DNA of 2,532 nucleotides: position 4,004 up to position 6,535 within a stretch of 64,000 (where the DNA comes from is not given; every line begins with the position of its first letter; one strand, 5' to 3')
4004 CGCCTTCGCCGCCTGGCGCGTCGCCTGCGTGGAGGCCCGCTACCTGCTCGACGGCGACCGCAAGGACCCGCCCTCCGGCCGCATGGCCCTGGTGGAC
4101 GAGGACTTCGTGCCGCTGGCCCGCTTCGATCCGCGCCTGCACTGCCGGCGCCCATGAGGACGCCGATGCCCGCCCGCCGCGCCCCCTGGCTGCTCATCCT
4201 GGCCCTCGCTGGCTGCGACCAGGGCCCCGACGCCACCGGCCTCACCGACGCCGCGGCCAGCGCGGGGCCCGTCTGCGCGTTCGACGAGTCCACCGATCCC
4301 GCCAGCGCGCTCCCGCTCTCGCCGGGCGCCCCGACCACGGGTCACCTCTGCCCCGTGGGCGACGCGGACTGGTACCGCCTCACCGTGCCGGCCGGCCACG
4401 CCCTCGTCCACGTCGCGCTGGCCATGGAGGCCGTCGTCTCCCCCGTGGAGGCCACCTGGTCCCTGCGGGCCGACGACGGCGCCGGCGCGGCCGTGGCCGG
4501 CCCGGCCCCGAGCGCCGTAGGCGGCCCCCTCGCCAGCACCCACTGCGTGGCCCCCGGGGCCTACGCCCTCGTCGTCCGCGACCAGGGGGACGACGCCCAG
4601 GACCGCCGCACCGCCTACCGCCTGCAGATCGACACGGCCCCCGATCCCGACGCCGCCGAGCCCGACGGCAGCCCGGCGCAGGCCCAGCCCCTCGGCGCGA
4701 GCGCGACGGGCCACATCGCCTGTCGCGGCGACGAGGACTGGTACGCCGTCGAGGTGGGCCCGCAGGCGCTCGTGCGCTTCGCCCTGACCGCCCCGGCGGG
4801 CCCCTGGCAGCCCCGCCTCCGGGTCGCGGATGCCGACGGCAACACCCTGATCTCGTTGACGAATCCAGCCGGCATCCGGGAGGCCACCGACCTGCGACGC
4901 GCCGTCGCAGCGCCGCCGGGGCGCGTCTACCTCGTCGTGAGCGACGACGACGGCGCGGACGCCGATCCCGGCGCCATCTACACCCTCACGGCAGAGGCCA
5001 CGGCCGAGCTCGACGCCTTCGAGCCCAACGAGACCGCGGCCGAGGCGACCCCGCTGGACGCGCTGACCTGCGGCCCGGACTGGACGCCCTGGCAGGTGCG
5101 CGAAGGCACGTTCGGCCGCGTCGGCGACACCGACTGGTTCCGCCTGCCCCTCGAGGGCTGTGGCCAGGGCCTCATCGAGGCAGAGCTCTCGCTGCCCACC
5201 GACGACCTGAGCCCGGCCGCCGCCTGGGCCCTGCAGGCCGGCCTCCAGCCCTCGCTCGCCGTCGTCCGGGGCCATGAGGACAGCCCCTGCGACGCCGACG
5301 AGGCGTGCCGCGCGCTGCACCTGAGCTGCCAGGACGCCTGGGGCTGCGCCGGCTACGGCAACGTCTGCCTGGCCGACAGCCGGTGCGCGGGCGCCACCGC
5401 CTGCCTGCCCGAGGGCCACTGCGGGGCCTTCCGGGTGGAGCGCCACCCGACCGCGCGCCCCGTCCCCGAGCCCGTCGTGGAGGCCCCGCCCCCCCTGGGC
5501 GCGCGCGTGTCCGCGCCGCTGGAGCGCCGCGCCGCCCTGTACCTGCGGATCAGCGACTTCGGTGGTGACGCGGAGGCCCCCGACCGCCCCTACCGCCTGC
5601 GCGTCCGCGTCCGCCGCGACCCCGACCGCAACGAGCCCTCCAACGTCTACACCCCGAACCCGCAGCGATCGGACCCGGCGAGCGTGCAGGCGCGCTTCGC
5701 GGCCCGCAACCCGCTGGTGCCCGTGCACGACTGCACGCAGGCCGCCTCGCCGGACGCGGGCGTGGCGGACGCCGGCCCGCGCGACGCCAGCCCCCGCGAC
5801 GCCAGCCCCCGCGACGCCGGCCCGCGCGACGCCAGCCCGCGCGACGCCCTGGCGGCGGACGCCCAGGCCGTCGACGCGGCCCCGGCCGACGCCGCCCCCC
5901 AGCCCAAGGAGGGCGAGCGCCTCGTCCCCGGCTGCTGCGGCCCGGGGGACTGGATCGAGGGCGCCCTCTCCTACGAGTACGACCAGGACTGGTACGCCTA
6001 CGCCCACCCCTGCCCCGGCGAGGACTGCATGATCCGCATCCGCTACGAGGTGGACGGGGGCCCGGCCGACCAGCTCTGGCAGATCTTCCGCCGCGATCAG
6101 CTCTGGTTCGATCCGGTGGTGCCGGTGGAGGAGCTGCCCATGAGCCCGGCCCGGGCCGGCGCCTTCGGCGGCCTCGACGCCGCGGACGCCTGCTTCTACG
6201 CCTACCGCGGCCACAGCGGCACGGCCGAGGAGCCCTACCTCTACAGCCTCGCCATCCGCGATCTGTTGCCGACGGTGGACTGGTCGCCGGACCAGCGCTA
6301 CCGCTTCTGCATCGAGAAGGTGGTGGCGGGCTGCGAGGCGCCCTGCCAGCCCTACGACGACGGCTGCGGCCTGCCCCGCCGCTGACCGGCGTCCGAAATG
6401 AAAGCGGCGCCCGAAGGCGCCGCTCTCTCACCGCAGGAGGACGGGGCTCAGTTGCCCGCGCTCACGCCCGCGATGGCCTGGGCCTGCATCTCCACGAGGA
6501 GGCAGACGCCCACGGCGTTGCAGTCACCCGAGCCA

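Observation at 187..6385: Translationally coupled three-gene operon: two paralogous vWA-TSP3 lipoproteins plus a PPC-repeat lipoprotein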

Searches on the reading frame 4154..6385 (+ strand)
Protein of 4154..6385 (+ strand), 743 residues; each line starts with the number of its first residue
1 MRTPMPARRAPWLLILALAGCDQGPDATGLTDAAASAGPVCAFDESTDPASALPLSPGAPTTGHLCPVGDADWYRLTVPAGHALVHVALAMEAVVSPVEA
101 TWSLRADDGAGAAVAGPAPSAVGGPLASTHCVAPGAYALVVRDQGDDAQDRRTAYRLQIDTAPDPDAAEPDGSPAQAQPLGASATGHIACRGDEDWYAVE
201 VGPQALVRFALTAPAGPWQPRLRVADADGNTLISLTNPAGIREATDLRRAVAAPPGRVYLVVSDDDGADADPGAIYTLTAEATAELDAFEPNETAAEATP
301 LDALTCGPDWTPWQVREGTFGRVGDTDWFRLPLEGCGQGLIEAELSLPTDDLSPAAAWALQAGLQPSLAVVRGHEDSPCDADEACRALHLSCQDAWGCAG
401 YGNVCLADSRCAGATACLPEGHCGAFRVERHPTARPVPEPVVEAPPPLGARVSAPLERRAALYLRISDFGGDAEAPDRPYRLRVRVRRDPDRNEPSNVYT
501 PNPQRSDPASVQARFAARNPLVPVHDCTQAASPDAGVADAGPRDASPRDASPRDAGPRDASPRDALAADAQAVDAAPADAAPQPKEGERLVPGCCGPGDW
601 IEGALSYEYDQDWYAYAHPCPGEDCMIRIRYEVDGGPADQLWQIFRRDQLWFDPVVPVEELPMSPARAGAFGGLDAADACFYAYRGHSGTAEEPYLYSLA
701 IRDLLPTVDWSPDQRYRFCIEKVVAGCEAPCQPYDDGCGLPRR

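Call 7: search_protein_families(library=pfam, proteins=[window:4154-6385:+], max_evalue=0.1)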
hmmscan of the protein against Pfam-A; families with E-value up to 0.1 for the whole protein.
window:4154-6385:+ (743 aa): 0 families

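Call 8: search_protein_families(library=ncbifam, proteins=[window:4154-6385:+], max_evalue=0.1)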
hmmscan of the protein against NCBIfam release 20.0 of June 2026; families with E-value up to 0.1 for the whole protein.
window:4154-6385:+ (743 aa): 0 families

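Call 17: find_encoding_contigs(protein=window:4154-6385:+, flank=10000, max_places=6)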
Protein window:4154-6385:+ (743 aa): no gene with exactly this product is on record in the collection.

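Call 18: find_homologous_proteins(query=window:4154-6385:+)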
Query window:4154-6385:+ (743 aa): 41 proteins with E <= 0.001 among 8000 candidates.
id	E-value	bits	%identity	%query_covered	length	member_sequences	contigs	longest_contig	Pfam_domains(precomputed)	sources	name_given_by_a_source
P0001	0.0e+0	1166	71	99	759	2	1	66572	-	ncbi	ncbi:MAG: hypothetical protein R3F60_29940 [bacterium]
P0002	0.0e+0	1034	100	62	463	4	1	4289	-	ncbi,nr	ncbi:MAG: hypothetical protein KC549_05675, partial [Myxococcales bacterium]|nr:hypothetical protein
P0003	3.2e-235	801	54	97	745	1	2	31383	-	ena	-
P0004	3.1e-222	758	51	97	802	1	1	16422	-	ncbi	-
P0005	1.1e-219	750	50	97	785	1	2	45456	-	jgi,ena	jgi:hypothetical protein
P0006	9.6e-219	747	51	98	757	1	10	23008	-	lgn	-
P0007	1.3e-211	723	48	73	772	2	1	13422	-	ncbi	-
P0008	7.5e-211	721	49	71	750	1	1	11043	-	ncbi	-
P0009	6.3e-193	662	45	98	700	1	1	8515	PF04151.22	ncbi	-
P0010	1.4e-177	611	44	98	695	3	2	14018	-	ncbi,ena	-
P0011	1.7e-177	611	44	66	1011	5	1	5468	PF04151.22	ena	-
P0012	1.9e-177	610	47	68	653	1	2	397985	PF04151.22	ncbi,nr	ncbi:MAG: PPC domain-containing protein [Deltaproteobacteria bacterium]|nr:PPC domain-containing pro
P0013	2.2e-177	610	45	95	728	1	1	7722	-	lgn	-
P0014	5.4e-175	602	43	98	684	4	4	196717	-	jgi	jgi:hypothetical protein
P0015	5.7e-173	596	46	70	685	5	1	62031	-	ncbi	ncbi:MAG: PPC domain-containing protein [Myxococcota bacterium]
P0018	1.3e-165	571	46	67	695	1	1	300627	PF04151.22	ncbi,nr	ncbi:MAG: hypothetical protein P1V51_03205 [Deltaproteobacteria bacterium]|nr:hypothetical protein [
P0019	1.1e-163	565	40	100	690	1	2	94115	PF04151.22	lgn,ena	-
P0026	1.8e-142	495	39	95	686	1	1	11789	PF04151.22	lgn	-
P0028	7.8e-140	486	41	71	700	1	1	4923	PF04151.22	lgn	-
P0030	1.4e-134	469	44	62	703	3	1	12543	PF04151.22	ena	-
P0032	6.8e-130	453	36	94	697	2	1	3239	PF04151.22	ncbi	-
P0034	1.4e-124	435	37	93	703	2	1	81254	PF04151.22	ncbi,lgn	-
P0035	1.4e-122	429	35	94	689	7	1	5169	PF04151.22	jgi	jgi:hypothetical protein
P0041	1.8e-9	55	26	41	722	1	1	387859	PF23623.2,PF04151.22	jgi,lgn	-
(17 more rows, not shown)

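Call 20: find_encoding_contigs(protein=P0001, flank=10000, max_places=2)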
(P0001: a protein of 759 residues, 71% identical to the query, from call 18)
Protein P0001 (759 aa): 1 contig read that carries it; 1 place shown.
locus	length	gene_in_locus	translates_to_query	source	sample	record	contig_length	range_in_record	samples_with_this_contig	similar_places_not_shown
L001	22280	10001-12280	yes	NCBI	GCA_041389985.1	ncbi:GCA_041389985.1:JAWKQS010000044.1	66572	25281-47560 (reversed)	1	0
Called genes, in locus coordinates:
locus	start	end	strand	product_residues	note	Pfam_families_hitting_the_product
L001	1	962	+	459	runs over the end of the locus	PF02412:TSP_3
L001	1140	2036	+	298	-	PF01545:Cation_efflux, PF16916:ZT_dimer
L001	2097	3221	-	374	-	PF02678:Pirin, PF05726:Pirin_C, PF14542:Acetyltransf_CG (faint)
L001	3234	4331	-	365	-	PF11617:Cu-binding_MopE (weak)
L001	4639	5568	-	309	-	-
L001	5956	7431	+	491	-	-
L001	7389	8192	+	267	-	-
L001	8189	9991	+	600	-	PF13519:VWA_2, PF18884:TSP3_bac (weak)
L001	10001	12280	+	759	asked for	-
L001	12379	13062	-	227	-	-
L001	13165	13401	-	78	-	-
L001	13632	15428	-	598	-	PF16697:Yop-YscD_cpl, PF00498:FHA, PF01590:GAF, PF13185:GAF_2, PF13492:GAF_3, PF00158:Sigma54_activat, PF14532:Sigma54_activ_2, PF25601:AAA_lid_14, +2 more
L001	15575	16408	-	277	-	-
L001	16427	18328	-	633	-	PF00069:Pkinase, PF07714:PK_Tyr_Ser-Thr, PF14531:Kinase-like (faint), PF03109:ABC1 (weak), PF17667:Pkinase_fungal (weak)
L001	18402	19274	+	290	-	PF20706:GT4-conflict, PF00534:Glycos_transf_1, PF13692:Glyco_trans_1_4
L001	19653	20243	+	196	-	PF01075:Glyco_transf_9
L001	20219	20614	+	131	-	PF00072:Response_reg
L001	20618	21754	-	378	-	PF00691:OmpA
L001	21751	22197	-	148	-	-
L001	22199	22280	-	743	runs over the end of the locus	PF08298:AAA_PrkA, PF06798:PrkA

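Call 21: find_encoding_contigs(protein=P0012, flank=10000, max_places=2)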
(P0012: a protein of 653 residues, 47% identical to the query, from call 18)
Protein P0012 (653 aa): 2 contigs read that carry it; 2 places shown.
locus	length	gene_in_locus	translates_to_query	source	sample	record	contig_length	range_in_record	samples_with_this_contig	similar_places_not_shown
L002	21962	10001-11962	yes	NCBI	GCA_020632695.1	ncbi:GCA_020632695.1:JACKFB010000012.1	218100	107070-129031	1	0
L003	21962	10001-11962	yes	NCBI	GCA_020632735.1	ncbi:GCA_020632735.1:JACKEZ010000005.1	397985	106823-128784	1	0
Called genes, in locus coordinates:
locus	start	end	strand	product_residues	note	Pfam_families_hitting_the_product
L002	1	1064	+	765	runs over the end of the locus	-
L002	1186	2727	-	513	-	PF00512:HisKA, PF02518:HATPase_c, PF00072:Response_reg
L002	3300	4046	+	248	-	-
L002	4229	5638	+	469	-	PF02412:TSP_3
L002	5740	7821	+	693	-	PF13519:VWA_2 (weak), PF18884:TSP3_bac (faint)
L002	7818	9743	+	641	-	PF13519:VWA_2 (weak)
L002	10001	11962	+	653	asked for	PF04151:PPC (weak)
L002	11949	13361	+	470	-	-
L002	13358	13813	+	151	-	-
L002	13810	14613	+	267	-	-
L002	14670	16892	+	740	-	-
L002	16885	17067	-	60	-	-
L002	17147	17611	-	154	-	-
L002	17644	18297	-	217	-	PF05494:MlaC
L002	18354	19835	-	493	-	PF02321:OEP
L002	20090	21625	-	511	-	-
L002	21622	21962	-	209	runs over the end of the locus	PF00551:Formyl_trans_N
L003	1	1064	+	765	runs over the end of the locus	-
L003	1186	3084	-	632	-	PF00512:HisKA, PF02518:HATPase_c, PF00072:Response_reg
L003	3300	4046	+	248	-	-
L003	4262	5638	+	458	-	PF02412:TSP_3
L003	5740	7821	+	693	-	PF13519:VWA_2 (weak), PF18884:TSP3_bac (faint)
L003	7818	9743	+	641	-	PF13519:VWA_2 (weak)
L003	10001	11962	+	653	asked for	PF04151:PPC (weak)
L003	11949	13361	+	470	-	-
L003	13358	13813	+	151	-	-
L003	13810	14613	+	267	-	-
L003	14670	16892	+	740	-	-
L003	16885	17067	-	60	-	-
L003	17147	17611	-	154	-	-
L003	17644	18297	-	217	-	PF05494:MlaC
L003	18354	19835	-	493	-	PF02321:OEP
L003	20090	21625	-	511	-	-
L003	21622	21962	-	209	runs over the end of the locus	PF00551:Formyl_trans_N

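Call 22: find_encoding_contigs(protein=P0018, flank=10000, max_places=2)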
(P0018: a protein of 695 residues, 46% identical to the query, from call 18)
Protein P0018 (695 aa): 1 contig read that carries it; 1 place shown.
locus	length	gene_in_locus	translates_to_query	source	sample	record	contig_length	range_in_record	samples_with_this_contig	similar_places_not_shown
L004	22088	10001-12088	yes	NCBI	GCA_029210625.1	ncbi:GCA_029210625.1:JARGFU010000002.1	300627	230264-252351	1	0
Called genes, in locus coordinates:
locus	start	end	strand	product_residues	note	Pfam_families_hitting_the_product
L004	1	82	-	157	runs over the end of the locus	-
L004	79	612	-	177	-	PF02472:ExbD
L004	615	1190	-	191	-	PF02472:ExbD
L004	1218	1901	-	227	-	PF01618:MotA_ExbB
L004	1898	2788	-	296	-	-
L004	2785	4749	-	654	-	PF18884:TSP3_bac (weak)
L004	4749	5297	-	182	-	-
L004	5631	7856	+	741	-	PF13519:VWA_2, PF18884:TSP3_bac (faint)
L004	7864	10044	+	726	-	PF13519:VWA_2 (weak), PF18884:TSP3_bac (weak)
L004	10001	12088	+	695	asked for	PF04151:PPC (faint)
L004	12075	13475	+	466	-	-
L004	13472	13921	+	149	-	-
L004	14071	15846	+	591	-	-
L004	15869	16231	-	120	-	PF02579:Nitro_FeMo-Co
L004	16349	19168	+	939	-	-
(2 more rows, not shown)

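Call 26: search_protein_families(library=ncbifam, proteins=[L002:3300-4046:+, L002:4229-5638:+, L002:5740-7821:+, L002:7818-9743:+, L002:10001-11962:+, L002:11949-13361:+, L002:13358-13813:+, L002:13810-14613:+, L002:14670-16892:+], max_evalue=0.1)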
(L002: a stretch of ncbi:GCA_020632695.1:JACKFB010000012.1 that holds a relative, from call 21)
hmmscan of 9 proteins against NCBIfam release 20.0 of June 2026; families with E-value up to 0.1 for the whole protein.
L002:3300-4046:+ (248 aa): 0 families

L002:4229-5638:+ (469 aa): 2 families
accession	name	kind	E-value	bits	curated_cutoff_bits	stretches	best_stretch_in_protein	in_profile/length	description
NF047638.1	throspo3_MtsC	equivalog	4.1e-152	507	350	1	18-460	6-428/428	cell-cell cohesion MYXO-CTERM protein MtsC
NF045500.1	Omp28_seleno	equivalog_domain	7.6e-25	88.1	200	5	79-120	269-310/377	Omp28-related selenoprotein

L002:5740-7821:+ (693 aa): 3 families
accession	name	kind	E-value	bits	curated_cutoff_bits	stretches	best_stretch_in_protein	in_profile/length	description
NF047639.1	throspo3_MtsD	equivalog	4e-50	170.6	800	2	71-582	140-651/651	cell-cell cohesion protein MtsD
NF033662.1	acid_disulf_rpt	repeat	6.8e-08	32.1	41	1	144-172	1-29/32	acidic double-disulfide repeat-containing protein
NF033765.2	gliding_CglD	equivalog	2.2e-06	25.8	400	1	322-452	175-315/1124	adventurous gliding motility lipoprotein CglD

L002:7818-9743:+ (641 aa): 1 family
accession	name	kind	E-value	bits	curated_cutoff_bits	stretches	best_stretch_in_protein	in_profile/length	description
NF047639.1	throspo3_MtsD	equivalog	1.4e-34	119.3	800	2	405-627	415-631/651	cell-cell cohesion protein MtsD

L002:10001-11962:+ (653 aa): 0 families

L002:11949-13361:+ (470 aa): 1 family
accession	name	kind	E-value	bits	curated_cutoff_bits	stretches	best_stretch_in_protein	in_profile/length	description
NF045728.1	glycosyl_F510_1955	equivalog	0.1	11.9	175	0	264-328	100-154/246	F510_1955 family glycosylhydrolase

L002:13358-13813:+ (151 aa): 0 families

L002:13810-14613:+ (267 aa): 1 family
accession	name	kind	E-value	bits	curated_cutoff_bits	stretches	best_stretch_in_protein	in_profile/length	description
NF052223.1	ActylOrnDeactShew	equivalog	6.3e-11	42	400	1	45-107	66-127/269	N-acetyl-ornithine deacetylase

L002:14670-16892:+ (740 aa): 3 families
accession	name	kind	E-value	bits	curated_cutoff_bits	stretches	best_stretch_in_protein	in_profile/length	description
NF033609.2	MSCRAMM_ClfA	exception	0.017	12.8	1150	1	24-81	588-645/934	MSCRAMM family adhesin clumping factor ClfA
NF012181.0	MSCRAMM_SdrD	exception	0.063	10.6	2500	1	35-77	1181-1223/1379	MSCRAMM family adhesin SdrD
NF000535.3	MSCRAMM_SdrC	exception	0.085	10.8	1700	0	35-77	815-873/963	MSCRAMM family adhesin SdrC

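Call 29: find_homologous_proteins(query=L002:4229-5638:+)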
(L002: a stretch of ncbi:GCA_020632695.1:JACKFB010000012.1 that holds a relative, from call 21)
Query L002:4229-5638:+ (469 aa): 5955 proteins with E <= 0.001 among 8000 candidates; the best 120 are listed.
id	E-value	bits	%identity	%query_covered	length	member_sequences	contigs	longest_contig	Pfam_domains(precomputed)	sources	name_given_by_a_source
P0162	0.0e+0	1031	100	98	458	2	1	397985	PF02412.24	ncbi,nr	ncbi:MAG: thrombospondin type 3 repeat-containing protein [Deltaproteobacteria bacterium]|nr:thrombo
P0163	8.7e-243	825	79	92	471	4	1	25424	PF02412.24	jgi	jgi:hypothetical protein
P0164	8.1e-241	818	79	89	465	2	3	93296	PF02412.24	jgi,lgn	jgi:hypothetical protein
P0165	9.1e-180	617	63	91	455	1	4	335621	PF02412.24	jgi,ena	-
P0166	2.3e-178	612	65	91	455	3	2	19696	PF02412.24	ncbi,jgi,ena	-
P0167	4.2e-173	595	62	90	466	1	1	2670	PF02412.24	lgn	-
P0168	7.3e-170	584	61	96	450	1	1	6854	PF02412.24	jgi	-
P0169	1.8e-168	580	61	95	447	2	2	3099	PF02412.24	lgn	-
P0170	1.9e-168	580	62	94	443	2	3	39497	PF02412.24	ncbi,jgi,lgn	-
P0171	6.9e-168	578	63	88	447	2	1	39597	PF02412.24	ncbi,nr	ncbi:MAG: thrombospondin type 3 repeat-containing protein [Deltaproteobacteria bacterium]|nr:thrombo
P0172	1.2e-167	577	61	93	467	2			PF02412.24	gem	-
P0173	3.5e-167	575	60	89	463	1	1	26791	PF02412.24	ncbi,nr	ncbi:MAG: thrombospondin [Proteobacteria bacterium]|nr:MAG: thrombospondin [Pseudomonadota bacterium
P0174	5.9e-167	575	58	96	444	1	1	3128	PF02412.24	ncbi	-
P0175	1.2e-164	567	60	92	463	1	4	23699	PF02412.24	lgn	-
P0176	7.2e-162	558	63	87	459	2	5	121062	PF02412.24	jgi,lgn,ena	-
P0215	2.1e-145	504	54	96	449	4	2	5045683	PF02412.24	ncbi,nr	ncbi:cell-cell cohesion MYXO-CTERM protein MtsC [Bradymonas sediminis]|nr:MYXO-CTERM domain-containi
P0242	1.9e-141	491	53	97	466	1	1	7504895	PF02412.24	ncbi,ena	-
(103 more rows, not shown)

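Call 30: find_encoding_contigs(protein=P0215, flank=10000, max_places=1)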
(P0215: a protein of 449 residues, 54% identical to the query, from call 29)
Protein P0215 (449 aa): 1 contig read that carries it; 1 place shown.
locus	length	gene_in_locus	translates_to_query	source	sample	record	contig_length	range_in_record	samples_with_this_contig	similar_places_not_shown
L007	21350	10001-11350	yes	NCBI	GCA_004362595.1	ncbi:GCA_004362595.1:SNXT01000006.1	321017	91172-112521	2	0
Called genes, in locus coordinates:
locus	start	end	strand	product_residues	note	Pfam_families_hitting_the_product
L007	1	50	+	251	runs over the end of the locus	-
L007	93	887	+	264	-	PF10127:RlaP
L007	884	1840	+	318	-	PF00226:DnaJ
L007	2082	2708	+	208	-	PF01327:Pep_deformylase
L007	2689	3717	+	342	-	PF00551:Formyl_trans_N, PF02911:Formyl_trans_C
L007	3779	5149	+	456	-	PF01029:NusB, PF01189:Methyltr_RsmB-F, PF13847:Methyltransf_31 (weak)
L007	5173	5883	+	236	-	PF00834:Ribul_P_3_epim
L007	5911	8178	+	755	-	PF13948:DUF4215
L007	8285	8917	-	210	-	-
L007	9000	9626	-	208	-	PF04381:RdgC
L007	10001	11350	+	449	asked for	PF02412:TSP_3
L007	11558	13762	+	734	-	PF13519:VWA_2, PF18884:TSP3_bac (weak)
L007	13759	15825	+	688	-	PF18884:TSP3_bac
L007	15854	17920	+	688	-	-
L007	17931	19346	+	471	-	-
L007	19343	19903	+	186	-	-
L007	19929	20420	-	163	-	-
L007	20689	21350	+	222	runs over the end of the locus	-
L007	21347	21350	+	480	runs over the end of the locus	PF07719:TPR_2 (faint)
